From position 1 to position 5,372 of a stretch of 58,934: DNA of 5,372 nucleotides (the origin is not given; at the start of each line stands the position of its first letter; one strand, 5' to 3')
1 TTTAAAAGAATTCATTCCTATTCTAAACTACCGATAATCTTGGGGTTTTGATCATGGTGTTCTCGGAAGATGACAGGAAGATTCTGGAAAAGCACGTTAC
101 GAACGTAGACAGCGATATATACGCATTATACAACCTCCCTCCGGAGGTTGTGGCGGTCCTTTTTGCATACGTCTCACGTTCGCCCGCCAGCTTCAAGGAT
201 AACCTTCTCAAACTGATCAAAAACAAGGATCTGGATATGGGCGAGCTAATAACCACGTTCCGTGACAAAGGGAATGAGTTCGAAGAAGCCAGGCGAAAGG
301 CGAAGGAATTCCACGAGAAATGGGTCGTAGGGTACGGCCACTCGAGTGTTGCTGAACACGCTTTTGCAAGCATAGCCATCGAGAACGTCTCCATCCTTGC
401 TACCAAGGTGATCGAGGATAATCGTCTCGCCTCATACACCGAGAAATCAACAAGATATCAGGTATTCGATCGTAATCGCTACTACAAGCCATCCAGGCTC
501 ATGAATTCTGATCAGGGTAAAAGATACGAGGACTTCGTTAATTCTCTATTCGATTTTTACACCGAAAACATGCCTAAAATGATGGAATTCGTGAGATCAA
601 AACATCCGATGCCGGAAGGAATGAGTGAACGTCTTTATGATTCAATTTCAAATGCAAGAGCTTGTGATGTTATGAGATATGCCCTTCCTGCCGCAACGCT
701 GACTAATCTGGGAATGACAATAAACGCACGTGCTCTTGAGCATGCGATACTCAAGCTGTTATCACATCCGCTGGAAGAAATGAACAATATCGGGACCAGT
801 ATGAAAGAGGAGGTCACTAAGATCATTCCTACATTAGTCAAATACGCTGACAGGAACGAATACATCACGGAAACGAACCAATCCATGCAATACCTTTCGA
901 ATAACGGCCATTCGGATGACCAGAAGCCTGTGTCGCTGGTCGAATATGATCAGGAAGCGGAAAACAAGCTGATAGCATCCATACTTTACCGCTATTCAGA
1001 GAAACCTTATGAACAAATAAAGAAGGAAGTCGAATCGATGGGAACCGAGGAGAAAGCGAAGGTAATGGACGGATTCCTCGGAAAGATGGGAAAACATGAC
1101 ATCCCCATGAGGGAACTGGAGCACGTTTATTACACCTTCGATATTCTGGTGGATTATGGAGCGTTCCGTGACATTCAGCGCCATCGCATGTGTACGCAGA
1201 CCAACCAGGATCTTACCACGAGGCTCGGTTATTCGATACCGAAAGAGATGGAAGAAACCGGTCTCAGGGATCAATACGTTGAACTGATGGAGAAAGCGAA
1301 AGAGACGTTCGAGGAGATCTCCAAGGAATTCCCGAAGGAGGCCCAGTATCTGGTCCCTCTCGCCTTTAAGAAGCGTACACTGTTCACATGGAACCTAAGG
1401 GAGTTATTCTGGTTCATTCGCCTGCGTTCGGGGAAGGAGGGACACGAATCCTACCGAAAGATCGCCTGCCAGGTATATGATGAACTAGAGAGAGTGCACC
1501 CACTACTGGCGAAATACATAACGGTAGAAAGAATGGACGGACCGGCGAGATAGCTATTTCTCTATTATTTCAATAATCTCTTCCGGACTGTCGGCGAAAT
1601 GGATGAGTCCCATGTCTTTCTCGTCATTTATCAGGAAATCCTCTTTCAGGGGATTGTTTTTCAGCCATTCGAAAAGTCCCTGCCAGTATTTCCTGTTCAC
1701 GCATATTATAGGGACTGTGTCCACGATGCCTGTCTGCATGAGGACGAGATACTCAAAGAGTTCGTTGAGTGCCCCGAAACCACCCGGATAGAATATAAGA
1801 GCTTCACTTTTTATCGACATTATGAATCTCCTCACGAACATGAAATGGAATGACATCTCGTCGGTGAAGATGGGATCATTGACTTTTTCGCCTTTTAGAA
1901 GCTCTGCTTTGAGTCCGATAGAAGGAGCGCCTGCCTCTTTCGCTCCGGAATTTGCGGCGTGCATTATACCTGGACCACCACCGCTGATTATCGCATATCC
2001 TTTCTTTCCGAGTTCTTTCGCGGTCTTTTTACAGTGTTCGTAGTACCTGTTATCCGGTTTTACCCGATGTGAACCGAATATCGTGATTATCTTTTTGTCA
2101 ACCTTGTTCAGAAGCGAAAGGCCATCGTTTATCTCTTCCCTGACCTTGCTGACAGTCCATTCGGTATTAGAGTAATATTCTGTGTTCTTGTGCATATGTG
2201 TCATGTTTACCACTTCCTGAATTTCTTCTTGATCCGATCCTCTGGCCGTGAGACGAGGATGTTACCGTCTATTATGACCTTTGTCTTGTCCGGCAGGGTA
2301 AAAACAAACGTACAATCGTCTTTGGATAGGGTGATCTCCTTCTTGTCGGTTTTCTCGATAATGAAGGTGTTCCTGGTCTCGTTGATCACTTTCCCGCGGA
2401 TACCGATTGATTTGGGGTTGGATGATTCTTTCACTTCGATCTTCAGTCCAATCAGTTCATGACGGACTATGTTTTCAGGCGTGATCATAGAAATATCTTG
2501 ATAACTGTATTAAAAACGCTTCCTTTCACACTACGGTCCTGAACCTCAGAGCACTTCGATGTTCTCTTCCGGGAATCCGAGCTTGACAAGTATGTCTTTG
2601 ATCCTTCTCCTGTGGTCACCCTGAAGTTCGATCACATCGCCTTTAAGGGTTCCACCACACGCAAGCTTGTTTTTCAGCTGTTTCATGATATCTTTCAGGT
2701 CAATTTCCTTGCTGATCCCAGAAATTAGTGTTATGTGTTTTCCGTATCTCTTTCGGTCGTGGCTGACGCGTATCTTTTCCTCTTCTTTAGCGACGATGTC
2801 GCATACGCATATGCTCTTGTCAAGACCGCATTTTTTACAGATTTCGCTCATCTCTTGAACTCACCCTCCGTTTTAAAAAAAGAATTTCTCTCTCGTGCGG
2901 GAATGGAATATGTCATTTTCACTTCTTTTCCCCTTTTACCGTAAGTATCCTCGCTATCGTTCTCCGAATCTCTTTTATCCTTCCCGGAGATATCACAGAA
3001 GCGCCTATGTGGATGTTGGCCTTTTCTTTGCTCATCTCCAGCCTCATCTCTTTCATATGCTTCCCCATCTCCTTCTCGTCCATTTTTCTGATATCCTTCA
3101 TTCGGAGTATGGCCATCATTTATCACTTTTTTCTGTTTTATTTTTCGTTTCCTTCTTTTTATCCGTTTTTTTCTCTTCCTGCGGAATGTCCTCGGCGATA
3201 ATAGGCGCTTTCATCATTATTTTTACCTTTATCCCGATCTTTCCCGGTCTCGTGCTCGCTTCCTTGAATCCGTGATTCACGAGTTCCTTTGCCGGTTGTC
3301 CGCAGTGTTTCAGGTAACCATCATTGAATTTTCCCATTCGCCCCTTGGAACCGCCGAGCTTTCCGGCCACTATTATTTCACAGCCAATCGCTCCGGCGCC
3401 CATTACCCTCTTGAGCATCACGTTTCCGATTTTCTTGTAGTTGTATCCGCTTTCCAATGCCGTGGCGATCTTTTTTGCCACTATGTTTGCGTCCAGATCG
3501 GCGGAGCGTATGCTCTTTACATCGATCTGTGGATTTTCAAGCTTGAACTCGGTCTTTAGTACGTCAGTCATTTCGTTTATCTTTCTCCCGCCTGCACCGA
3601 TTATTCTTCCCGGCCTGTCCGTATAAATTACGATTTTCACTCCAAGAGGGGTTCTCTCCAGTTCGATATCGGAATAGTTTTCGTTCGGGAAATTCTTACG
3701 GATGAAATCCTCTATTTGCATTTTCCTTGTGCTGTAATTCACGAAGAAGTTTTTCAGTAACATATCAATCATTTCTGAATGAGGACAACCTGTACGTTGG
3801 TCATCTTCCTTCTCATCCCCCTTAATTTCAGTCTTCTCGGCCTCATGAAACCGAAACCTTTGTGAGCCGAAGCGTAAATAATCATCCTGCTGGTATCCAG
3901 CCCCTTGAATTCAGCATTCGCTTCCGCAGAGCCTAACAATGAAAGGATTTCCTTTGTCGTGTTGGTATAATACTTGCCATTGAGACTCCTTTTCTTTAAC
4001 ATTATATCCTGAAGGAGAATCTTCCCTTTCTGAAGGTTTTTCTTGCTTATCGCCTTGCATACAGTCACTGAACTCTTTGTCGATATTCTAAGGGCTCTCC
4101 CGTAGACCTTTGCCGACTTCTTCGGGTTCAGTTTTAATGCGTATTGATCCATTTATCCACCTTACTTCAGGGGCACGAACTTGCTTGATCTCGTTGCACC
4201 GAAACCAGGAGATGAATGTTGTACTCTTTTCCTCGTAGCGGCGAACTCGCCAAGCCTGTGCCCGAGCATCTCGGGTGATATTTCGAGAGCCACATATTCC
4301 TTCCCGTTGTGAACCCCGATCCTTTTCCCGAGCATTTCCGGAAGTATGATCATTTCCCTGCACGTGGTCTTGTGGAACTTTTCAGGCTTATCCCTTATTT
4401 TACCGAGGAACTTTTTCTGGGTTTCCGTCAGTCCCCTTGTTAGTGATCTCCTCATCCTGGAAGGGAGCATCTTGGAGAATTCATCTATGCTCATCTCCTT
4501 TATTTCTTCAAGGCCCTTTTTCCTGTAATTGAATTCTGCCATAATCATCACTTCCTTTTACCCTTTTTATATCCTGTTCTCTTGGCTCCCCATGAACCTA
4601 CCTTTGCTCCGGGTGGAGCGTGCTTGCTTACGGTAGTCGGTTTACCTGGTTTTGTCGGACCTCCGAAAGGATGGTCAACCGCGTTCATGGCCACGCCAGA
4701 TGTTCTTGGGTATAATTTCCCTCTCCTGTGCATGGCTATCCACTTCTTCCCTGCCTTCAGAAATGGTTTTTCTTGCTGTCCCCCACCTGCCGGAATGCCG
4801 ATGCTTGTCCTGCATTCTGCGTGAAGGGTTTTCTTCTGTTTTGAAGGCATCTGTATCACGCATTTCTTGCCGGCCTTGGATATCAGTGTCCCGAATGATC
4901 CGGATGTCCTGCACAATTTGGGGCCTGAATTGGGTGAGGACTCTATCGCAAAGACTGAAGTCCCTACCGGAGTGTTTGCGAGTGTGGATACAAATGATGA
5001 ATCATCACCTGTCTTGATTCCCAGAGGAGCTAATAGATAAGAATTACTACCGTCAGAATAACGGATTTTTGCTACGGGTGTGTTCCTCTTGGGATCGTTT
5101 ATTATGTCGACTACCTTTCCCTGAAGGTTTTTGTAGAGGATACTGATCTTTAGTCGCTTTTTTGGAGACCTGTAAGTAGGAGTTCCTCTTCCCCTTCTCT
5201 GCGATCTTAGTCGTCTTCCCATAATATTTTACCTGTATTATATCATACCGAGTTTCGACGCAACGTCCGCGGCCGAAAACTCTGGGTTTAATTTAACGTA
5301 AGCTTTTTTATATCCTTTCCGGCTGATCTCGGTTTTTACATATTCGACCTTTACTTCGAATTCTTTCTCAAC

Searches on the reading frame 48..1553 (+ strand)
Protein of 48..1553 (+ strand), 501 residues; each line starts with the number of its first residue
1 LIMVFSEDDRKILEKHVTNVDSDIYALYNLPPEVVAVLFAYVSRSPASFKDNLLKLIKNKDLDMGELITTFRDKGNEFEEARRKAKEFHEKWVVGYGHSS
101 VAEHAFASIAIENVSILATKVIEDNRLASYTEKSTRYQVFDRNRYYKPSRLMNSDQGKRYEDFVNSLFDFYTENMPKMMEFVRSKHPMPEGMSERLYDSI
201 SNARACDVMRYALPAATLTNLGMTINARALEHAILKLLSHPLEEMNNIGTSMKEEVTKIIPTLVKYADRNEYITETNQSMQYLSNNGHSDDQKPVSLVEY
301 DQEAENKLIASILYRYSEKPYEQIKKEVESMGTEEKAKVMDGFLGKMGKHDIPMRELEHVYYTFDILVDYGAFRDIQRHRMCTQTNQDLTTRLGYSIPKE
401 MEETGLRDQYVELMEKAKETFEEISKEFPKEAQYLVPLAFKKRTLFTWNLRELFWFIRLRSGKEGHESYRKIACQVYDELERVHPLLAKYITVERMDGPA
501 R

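Call 15: search_protein_families(library=pfam, proteins=[window:48-1553:+])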
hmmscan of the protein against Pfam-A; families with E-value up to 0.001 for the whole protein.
window:48-1553:+ (501 aa): 1 family
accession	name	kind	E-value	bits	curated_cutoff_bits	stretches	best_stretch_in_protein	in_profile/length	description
PF02511.20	Thy1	-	9.9e-56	189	24.8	2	80-262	33-191/191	Thymidylate synthase complementing protein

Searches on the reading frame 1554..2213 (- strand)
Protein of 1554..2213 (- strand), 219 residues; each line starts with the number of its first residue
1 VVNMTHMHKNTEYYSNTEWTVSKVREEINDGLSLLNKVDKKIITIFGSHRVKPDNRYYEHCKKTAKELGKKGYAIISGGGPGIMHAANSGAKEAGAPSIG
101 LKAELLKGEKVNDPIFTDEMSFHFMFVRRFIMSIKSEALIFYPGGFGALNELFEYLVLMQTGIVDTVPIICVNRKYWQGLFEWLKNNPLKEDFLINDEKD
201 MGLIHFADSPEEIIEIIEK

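Call 26: search_protein_families(library=pfam, proteins=[window:1554-2213:-])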
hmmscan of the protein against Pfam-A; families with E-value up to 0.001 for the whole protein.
window:1554-2213:- (219 aa): 3 families
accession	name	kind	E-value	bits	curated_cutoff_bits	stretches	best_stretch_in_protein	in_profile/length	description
PF03641.19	Lysine_decarbox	-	1.8e-26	93.3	27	1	84-215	1-129/131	Possible lysine decarboxylase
PF18306.6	LDcluster4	-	5.2e-16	59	26.3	1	41-153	2-111/151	SLOG cluster4 family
PF02481.21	DNA_processg_A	-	6.8e-05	22.6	29.6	1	39-102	43-104/212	DNA recombination-mediator protein A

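Call 40: find_encoding_contigs(protein=window:1554-2213:-, flank=10000, max_places=2)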
Protein window:1554-2213:- (219 aa): no gene with exactly this product is on record in the collection.

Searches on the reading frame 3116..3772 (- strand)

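Call 26: search_protein_families(library=pfam, proteins=[window:3116-3772:-])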
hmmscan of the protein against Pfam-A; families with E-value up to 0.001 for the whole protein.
window:3116-3772:- (218 aa): 2 families
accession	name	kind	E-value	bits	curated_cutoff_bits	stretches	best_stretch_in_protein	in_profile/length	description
PF00189.25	Ribosomal_S3_C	-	6.9e-21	75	34.1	1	102-185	1-83/83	Ribosomal protein S3, C-terminal domain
PF07650.23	KH_2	-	1.1e-14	54.4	22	1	20-88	2-71/78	KH domain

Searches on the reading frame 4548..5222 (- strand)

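Call 26: search_protein_families(library=pfam, proteins=[window:4548-5222:-])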
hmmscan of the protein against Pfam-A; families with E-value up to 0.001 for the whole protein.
window:4548-5222:- (224 aa): 2 families
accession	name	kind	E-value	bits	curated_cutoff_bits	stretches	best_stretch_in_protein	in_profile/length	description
PF03947.24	Ribosomal_L2_C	-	6.3e-33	114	33.7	1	80-203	7-121/126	Ribosomal Proteins L2, C-terminal domain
PF00181.30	Ribosomal_L2_N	-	3.5e-07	30.6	23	1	31-73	31-73/77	Ribosomal Proteins L2, RNA binding N-terminal domain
